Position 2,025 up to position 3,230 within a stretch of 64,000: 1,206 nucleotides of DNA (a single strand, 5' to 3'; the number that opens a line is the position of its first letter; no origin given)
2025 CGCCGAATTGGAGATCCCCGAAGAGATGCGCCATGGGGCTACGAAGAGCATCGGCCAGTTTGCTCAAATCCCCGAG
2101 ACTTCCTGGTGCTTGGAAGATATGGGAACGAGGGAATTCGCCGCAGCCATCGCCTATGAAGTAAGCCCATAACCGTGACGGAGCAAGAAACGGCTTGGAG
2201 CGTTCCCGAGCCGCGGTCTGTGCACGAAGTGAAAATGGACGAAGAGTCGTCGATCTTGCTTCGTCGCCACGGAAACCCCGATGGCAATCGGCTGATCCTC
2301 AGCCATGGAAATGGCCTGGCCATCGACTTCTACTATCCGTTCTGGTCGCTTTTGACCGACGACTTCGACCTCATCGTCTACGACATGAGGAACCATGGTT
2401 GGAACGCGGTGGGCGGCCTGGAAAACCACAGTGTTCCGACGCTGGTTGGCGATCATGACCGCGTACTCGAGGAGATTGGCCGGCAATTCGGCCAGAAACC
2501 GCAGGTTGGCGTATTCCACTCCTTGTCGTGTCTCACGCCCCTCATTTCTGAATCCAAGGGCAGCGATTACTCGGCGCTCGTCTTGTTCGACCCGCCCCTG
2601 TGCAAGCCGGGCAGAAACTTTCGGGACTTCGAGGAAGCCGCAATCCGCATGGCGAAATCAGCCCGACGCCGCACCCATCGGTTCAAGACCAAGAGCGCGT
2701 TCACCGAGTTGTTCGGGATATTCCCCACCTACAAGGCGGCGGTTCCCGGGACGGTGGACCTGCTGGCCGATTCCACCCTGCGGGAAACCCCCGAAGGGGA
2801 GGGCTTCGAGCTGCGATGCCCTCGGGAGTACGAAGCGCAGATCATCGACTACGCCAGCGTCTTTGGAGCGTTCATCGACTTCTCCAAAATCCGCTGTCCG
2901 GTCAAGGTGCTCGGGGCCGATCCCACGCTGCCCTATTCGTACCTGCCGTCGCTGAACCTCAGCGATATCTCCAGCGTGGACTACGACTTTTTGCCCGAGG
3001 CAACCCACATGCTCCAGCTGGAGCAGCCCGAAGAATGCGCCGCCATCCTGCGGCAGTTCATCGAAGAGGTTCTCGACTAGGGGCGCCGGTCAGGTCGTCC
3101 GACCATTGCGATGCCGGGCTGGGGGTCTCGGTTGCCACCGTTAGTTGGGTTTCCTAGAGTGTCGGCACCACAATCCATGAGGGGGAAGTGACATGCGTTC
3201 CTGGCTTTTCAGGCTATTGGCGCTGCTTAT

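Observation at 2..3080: AT-less ketosynthase that keeps both AT-flanking linkers, followed by a discrete carrier protein, PPTase and hydrolase at a cluster edge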

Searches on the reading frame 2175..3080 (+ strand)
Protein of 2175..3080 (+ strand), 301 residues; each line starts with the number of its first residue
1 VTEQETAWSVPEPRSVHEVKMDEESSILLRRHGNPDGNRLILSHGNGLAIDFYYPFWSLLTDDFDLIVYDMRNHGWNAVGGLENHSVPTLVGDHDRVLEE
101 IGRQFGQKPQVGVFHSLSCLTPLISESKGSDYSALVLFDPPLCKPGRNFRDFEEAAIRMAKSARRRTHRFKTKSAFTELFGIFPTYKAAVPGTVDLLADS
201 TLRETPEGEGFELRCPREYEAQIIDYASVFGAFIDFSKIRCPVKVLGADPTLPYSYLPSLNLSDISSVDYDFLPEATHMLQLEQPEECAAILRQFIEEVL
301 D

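Call 4: search_protein_families(library=pfam, proteins=[window:2175-3080:+], max_evalue=1)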
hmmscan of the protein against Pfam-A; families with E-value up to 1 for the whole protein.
window:2175-3080:+ (301 aa): 3 families
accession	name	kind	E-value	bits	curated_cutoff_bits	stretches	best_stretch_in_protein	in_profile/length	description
PF12697.13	Abhydrolase_6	-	1.3e-10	42.8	26.3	1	40-290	1-216/217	Alpha/beta hydrolase family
PF00561.26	Abhydrolase_1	-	0.0019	18.3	25.8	1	39-106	2-67/245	alpha/beta hydrolase fold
PF12146.15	Hydrolase_4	-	0.063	13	27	1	40-158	7-128/239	Serine aminopeptidase, S33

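Call 5: search_protein_families(library=ncbifam, proteins=[window:2175-3080:+], max_evalue=1)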
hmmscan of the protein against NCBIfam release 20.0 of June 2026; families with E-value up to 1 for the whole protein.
window:2175-3080:+ (301 aa): 9 families
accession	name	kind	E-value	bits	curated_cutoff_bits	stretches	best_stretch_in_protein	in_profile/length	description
TIGR02427.1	protocat_pcaD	equivalog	3.2e-07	30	255.85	2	34-102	9-77/251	3-oxoadipate enol-lactonase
NF051487.1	bifunc_PcaCD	exception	7.3e-07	28.6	430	1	30-103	165-237/413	bifunctional 4-carboxymuconolactone decarboxylase/3-oxoadipate enol-lactonase PcaCD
NF051488.1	bifunc_PcaDC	exception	2.9e-05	23.4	390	1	238-298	191-252/375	bifunctional 3-oxoadipate enol-lactonase/4-carboxymuconolactone decarboxylase PcaDC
NF004514.1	PRK05855.1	equivalog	0.0016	17.1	455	1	20-99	5-85/578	SDR family oxidoreductase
TIGR03611.1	RutD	equivalog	0.0017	17.7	238.5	1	33-101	9-77/258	pyrimidine utilization protein D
NF011457.0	PRK14875.1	equivalog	0.01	14.8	307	1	266-298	339-371/372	acetoin dehydrogenase dihydrolipoyllysine-residue acetyltransferase subunit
TIGR03695.1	menH_SHCHC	equivalog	0.055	12.9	208.55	0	265-297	220-252/252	2-succinyl-6-hydroxy-2,4-cyclohexadiene-1-carboxylate synthase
TIGR02240.1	PHA_depoly_arom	equivalog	0.14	11.4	250.6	1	18-113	6-98/276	poly(3-hydroxyalkanoate) depolymerase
TIGR03056.1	bchO_mg_che_rel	equivalog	0.2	10.6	172.55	1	29-99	20-90/278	alpha/beta fold hydrolase BchO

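Call 7: find_encoding_contigs(protein=window:2175-3080:+, flank=10000, max_places=10)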
Protein window:2175-3080:+ (301 aa): no gene with exactly this product is on record in the collection.

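Call 27: find_homologous_proteins(query=window:2175-3077:+, max_evalue=0.00001)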
Query window:2175-3077:+ (301 aa): 3153 proteins with E <= 0.00001 among 3997 candidates; the best 120 are listed.
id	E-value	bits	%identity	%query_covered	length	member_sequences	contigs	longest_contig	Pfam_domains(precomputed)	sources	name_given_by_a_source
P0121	7.3e-195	664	94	100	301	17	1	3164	PF12697.14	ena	-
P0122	1.0e-194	664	94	100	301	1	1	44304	PF12697.14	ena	-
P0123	7.0e-194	661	94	100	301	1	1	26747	PF12697.14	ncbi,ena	-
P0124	1.0e-193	660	93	100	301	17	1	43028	PF12697.14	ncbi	-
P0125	8.6e-192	654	93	100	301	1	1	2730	PF12697.14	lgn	-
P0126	6.7e-190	648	93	100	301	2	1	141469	PF12697.14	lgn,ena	-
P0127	2.8e-189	646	93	100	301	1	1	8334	PF12697.14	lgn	-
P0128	6.1e-189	645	92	99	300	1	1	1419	PF12697.14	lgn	-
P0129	5.4e-188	642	91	100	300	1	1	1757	PF12697.14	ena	-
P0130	1.2e-184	630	89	100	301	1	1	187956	PF12697.14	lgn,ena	-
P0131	6.2e-184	628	90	100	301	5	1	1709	PF12697.14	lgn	-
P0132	4.3e-183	625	94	95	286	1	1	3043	PF12697.14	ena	-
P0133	2.8e-181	619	88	100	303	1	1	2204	PF12697.14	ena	-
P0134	5.5e-180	615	94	93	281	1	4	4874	PF12697.14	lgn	-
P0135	1.2e-179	614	87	99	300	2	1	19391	PF12697.14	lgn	-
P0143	3.5e-166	570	81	100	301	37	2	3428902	PF12697.14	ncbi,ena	-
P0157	5.6e-134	464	63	99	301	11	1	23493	PF12697.14,PF00561.27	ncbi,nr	ncbi:MAG: alpha/beta hydrolase [Chloroflexi bacterium]|nr:alpha/beta hydrolase [Chloroflexota bacter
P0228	7.8e-130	451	62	97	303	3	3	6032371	PF12697.14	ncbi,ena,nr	ncbi:MAG: alpha/beta hydrolase [Gemmatimonadaceae bacterium]|nr:alpha/beta hydrolase [Gemmatimonadac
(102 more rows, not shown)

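Call 30: find_encoding_contigs(protein=P0228, flank=10000, max_places=2)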
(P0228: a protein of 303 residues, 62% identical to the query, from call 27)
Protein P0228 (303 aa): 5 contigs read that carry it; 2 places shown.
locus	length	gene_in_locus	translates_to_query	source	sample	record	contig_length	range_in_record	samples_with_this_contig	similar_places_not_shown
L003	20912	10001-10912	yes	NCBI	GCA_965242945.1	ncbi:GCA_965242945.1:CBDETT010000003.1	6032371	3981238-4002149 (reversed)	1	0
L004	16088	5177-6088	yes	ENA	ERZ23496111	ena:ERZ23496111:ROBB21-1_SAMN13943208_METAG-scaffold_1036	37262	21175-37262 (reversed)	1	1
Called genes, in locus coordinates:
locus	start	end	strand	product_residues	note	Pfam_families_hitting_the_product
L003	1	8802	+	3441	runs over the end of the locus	PF00109:ketoacyl-synt, PF02801:Ketoacyl-synt_C, PF16197:KAsynt_C_assoc, PF22621:CurL-like_PKS_C, PF00698:Acyl_transf_1, PF21089:PKS_DH_N, PF14765:PS-DH, PF08242:Methyltransf_12, +18 more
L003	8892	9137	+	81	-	PF00550:PP-binding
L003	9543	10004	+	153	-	PF01648:ACPS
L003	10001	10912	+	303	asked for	PF12697:Abhydrolase_6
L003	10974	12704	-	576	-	PF00860:Xan_ur_permease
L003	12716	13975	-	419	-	PF13458:Peripla_BP_6, PF01094:ANF_receptor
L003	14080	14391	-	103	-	-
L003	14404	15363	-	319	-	PF08379:Bact_transglu_N, PF01841:Transglut_core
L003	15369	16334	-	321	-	PF04168:Alpha-E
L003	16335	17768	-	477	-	PF04174:CP_ATPgrasp_1, PF14403:CP_ATPgrasp_2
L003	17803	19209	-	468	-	PF00909:Ammonium_transp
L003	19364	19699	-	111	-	PF01740:STAS, PF13466:STAS_2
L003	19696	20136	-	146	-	PF13581:HATPase_c_2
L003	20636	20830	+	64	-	-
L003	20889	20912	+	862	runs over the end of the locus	PF07715:Plug, PF00593:TonB_dep_Rec_b-barrel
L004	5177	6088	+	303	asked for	PF12697:Abhydrolase_6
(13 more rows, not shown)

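Call 31: find_encoding_contigs(protein=P0157, flank=10000, max_places=2)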
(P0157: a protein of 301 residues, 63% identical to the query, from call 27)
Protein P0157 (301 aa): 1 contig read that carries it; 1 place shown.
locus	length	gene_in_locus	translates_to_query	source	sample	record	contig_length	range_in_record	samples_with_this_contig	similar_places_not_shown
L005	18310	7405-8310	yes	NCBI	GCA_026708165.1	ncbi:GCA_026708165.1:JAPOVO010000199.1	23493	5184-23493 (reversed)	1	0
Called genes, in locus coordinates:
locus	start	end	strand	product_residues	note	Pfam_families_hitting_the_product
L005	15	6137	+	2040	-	PF13489:Methyltransf_23, PF08241:Methyltransf_11, PF08242:Methyltransf_12, PF13649:Methyltransf_25, PF08240:ADH_N, PF00107:ADH_zinc_N, PF13602:ADH_zinc_N_2, PF00106:adh_short, +9 more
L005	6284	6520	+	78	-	PF00550:PP-binding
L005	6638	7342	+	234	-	PF22624:AASDHPPT_N, PF01648:ACPS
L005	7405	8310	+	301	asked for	PF00561:Abhydrolase_1 (weak), PF12697:Abhydrolase_6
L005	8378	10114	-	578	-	PF00860:Xan_ur_permease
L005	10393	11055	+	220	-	PF14333:DUF4389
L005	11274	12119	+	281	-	PF01135:PCMT (weak), PF02353:CMAS (weak), PF13489:Methyltransf_23, PF01209:Ubie_methyltran, PF13649:Methyltransf_25, PF13847:Methyltransf_31, PF08241:Methyltransf_11, PF08242:Methyltransf_12, +4 more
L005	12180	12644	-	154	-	PF05014:Nuc_deoxyrib_tr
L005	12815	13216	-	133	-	-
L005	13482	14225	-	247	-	-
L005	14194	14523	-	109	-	-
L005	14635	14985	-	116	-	-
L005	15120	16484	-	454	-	PF01408:GFO_IDH_MocA, PF21252:Glyco_hydro_109_C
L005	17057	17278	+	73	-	-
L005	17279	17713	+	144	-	PF13470:PIN_3, PF01850:PIN (weak)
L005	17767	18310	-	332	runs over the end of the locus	PF05721:PhyH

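Call 32: find_encoding_contigs(protein=P0143, flank=10000, max_places=2)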
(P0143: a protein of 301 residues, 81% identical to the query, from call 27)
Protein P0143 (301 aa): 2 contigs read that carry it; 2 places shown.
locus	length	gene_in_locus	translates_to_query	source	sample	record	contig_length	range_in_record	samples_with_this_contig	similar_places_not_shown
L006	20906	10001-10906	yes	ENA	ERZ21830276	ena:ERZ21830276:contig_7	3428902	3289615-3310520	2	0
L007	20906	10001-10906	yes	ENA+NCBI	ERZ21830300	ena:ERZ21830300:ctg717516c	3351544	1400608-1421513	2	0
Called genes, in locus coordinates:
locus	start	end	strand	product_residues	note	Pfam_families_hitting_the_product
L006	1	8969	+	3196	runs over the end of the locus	PF00109:ketoacyl-synt, PF02801:Ketoacyl-synt_C, PF16197:KAsynt_C_assoc, PF22336:RhiE-like_linker, PF22621:CurL-like_PKS_C, PF00698:Acyl_transf_1, PF21089:PKS_DH_N, PF14765:PS-DH, +17 more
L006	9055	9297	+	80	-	PF00550:PP-binding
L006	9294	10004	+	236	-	PF22624:AASDHPPT_N, PF01648:ACPS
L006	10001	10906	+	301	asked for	PF12697:Abhydrolase_6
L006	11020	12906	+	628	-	PF00496:SBP_bac_5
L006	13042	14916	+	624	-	PF00496:SBP_bac_5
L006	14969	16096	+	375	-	PF19300:BPD_transp_1_N, PF00528:BPD_transp_1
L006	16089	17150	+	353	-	PF00528:BPD_transp_1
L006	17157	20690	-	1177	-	PF02775:TPP_enzyme_C, PF01558:POR, PF20169:DUF6537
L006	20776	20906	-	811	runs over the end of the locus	PF02515:CoA_transf_3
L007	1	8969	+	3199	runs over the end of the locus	PF00109:ketoacyl-synt, PF02801:Ketoacyl-synt_C, PF16197:KAsynt_C_assoc, PF22336:RhiE-like_linker, PF22621:CurL-like_PKS_C, PF00698:Acyl_transf_1, PF21089:PKS_DH_N, PF14765:PS-DH, +17 more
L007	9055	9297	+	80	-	PF00550:PP-binding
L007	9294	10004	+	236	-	PF22624:AASDHPPT_N, PF01648:ACPS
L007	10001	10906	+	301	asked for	PF12697:Abhydrolase_6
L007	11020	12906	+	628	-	PF00496:SBP_bac_5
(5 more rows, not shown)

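Call 43: find_related_loci(query=A1, collection=genome_contigs, flank=10000)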
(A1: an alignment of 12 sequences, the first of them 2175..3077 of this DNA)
Query A1 (301 aa) in genome_contigs; peptide patterns used: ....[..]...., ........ (x = any residue, [..] = any of these).
600 stretches matched a pattern (row limit reached: there are more); 551 encode a relative of the query (tblastn E <= 1e-3); the best 80 are kept; 80 distinct loci.
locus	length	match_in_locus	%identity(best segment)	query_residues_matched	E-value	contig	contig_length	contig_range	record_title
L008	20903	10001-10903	95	1-301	0e+0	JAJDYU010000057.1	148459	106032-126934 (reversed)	MAG: Acidimicrobiia bacterium isolate jk18x34bins.52 k141_463709, whole genome shotgun sequence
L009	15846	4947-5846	94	1-300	0e+0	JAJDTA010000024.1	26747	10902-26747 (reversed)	MAG: Acidimicrobiia bacterium isolate jk18x11bins.4 k141_1388402, whole genome shotgun sequence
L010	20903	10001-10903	82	1-301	4e-172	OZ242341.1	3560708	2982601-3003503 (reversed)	MAG: Candidatus Poriferisocius sp. isolate 0ce05ba1-728e-4541-870e-a511d1e8f405 genome assembly, chromosome: 1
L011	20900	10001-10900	80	1-300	2e-168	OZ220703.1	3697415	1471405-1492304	MAG: Acidimicrobiales bacterium isolate 8adfe4d6-2910-4d5b-99a4-34b3ebb1dbab genome assembly, chromosome: 1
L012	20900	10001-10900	80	1-300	9e-168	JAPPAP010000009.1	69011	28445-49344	MAG: bacterium isolate IRC1_bin_38 NODE_378_length_69011_cov_35.3734, whole genome shotgun sequence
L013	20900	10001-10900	79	1-300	6e-161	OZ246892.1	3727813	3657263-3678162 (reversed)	MAG: Acidimicrobiales bacterium isolate 3c6b77ed-a9df-485c-af98-3e10d3554373 genome assembly, chromosome: 1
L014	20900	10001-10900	74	1-300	8e-160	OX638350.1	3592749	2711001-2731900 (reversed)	MAG: uncultured Acidimicrobiales bacterium isolate f23ad4c5-4acf-44dc-8341-13aaafada964 genome assembly, chromosome: 1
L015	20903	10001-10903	81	1-301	3e-172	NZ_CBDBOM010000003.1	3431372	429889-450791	MAG: Candidatus Poriferisocius sp. isolate 6cc4a3fc-7d21-471c-8f5b-206ccb7f2e02 contig_3, whole genome shotgun sequence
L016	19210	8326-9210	66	4-299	2e-136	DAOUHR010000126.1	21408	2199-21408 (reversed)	MAG TPA_asm: Dehalococcoidia bacterium isolate S16_99 k189_87456, whole genome shotgun sequence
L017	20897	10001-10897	64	1-299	3e-136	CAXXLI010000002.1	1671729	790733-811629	MAG: Dehalococcoidia bacterium isolate 9897fa5f-a7d9-472a-8fac-ec7462edf643 genome assembly, contig: contig_2, whole gen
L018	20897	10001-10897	62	1-299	7e-135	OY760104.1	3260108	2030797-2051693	MAG: Dehalococcoidia bacterium isolate 85321599-0a94-4039-bbde-d148f9b3e6b5 genome assembly, chromosome: 1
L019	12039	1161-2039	65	7-299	8e-135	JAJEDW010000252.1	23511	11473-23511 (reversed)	MAG: Acidobacteria bacterium isolate p16x33bins.48 k141_211101, whole genome shotgun sequence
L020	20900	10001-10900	62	1-300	1e-134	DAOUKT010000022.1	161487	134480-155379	MAG TPA_asm: Dehalococcoidia bacterium isolate S7_359 k113_1410834, whole genome shotgun sequence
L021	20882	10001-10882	64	6-299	3e-134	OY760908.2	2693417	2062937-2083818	MAG: Dehalococcoidia bacterium isolate 99511b8e-fdeb-40b8-a9fc-769d5cc020c2 genome assembly, chromosome: 1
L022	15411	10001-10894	63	1-298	2e-134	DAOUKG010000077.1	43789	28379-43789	MAG TPA_asm: Dehalococcoidia bacterium isolate S5_317 k113_1364369, whole genome shotgun sequence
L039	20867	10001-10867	62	8-296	5e-129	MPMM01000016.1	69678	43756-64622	MAG: SAR202 cluster bacterium bin22 NODE_701_length_69678_cov_16.288_ID_1401, whole genome shotgun sequence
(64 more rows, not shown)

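Call 57: search_solved_structures(query=window:2175-3077:+, max_evalue=1, show_alignments=1)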
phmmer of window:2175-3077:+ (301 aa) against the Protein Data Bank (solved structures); distinct sequences matched with E-value up to 1: 11.
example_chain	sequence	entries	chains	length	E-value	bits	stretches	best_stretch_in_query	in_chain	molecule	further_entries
27ct_A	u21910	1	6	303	0.03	16.7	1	32-120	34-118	RPA1511_2297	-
5ng7_A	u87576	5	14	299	0.042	16.2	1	233-296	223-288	epoxide hydrolase | Alpha/beta epoxide hydrolase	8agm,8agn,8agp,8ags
5a62_A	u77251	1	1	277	0.065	15.6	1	29-102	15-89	PUTATIVE ALPHA/BETA HYDROLASE FOLD PROTEIN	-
21dl_A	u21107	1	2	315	0.078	15.4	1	32-118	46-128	RPA1511_5221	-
4psu_A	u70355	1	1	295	0.33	13.3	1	30-116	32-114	Alpha/beta hydrolase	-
4rnc_A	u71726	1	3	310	0.35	13.2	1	15-78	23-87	Esterase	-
3v48_A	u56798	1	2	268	0.54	12.6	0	39-102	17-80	Putative aminoacrylate hydrolase RutD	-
4inz_A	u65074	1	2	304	0.73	12.1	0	60-103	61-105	Soluble epoxide hydrolase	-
4io0_A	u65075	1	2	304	0.74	12.1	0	60-103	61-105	Soluble epoxide hydrolase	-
4nzz_A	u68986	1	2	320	0.84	11.9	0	60-103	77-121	Soluble epoxide hydrolase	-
4o08_A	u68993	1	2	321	0.85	11.9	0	60-103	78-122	Soluble epoxide hydrolase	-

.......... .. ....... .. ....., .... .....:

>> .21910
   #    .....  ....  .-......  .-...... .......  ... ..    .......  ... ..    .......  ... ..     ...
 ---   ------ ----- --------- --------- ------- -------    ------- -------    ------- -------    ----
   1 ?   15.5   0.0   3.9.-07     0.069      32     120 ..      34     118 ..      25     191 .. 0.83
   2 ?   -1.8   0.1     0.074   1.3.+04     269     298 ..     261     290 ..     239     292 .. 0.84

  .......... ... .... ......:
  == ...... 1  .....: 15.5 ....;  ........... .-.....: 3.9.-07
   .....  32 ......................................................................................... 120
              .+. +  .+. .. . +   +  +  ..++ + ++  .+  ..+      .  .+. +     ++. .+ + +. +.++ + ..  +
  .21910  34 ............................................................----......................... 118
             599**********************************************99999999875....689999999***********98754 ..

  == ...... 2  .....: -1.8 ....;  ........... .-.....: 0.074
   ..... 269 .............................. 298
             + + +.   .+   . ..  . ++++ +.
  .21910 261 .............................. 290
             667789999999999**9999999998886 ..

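Call 71: predict_structure(alignment_id=A1)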
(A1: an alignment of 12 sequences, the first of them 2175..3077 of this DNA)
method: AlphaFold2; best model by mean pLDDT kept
length: 301 residues; sequences in the alignment: 12
mean_pLDDT: 50.7   pTM: 0.50
mean pLDDT of the five models: 50.7, 50.4, 43.5, 42.2, 32.4
residues with pLDDT >= 90: 3; 70-90: 54; 50-70: 77; < 50: 167
segments of 3 or more residues with pLDDT < 50: 1-8, 45-50, 74-91, 115-126, 134-168, 181-193, 214-283
pLDDT, mean of each block of 10 residues (from residue 1): 39 84 73 86 54 62 82 44 40 70 81 48 46 45 35 46 48 63 42 50 66 46 35 28 24 25 23 26 52 60 57
secondary structure, 60 per line:
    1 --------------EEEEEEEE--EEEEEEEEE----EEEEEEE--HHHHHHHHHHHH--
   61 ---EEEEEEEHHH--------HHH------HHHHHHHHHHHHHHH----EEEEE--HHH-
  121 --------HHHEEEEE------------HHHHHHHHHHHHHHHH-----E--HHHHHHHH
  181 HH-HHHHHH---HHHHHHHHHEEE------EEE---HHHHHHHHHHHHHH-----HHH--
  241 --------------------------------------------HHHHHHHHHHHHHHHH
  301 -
elements in order: E15-22 E25-33 E38-44 H47-58 E64-70 H91-105 E110-114 E132-136 H149-164 H173-182 H184-189 H193-201 E202-204 E211-213 H217-230 H285-300

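Call 75: find_homologous_proteins(query=L039:6717-8444:+, max_evalue=1e-20)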
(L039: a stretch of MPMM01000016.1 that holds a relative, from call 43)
Query L039:6717-8444:+ (576 aa): 2632 proteins with E <= 1e-20 among 8000 candidates; the best 120 are listed.
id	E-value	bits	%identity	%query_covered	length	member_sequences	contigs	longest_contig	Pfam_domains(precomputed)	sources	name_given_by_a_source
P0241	0.0e+0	1224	100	99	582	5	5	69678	PF00860.27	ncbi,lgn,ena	-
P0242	0.0e+0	1102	89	100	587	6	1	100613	PF00860.27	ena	-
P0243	0.0e+0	1101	89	100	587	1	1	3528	PF00860.27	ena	-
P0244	0.0e+0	1090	88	99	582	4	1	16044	PF00860.27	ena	-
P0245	0.0e+0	1080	88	99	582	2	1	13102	PF00860.27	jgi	-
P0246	2.9e-288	975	79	99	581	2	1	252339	PF00860.27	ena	-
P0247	6.6e-282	954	77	100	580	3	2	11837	PF00860.27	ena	-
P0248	1.1e-278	943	76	100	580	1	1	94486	PF00860.27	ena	-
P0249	1.2e-277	940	75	99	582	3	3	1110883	PF00860.27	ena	-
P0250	1.3e-274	930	74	99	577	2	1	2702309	PF00860.27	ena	-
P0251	4.5e-271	918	73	100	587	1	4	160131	PF00860.27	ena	-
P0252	4.7e-270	915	73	100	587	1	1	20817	PF00860.27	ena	-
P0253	9.0e-270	914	73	99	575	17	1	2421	PF00860.27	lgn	-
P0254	4.9e-269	912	73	99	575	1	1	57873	PF00860.27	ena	-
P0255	1.0e-268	910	72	100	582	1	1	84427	PF00860.27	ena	-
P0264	1.1e-267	907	72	99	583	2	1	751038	PF00860.27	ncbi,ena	-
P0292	3.4e-263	892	74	96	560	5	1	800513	PF00860.27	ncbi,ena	-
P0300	1.4e-261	887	71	100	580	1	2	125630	PF00860.27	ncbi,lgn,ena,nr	ncbi:MAG: hypothetical protein OXG19_01560 [Chloroflexi bacterium]|nr:hypothetical protein [Chlorofl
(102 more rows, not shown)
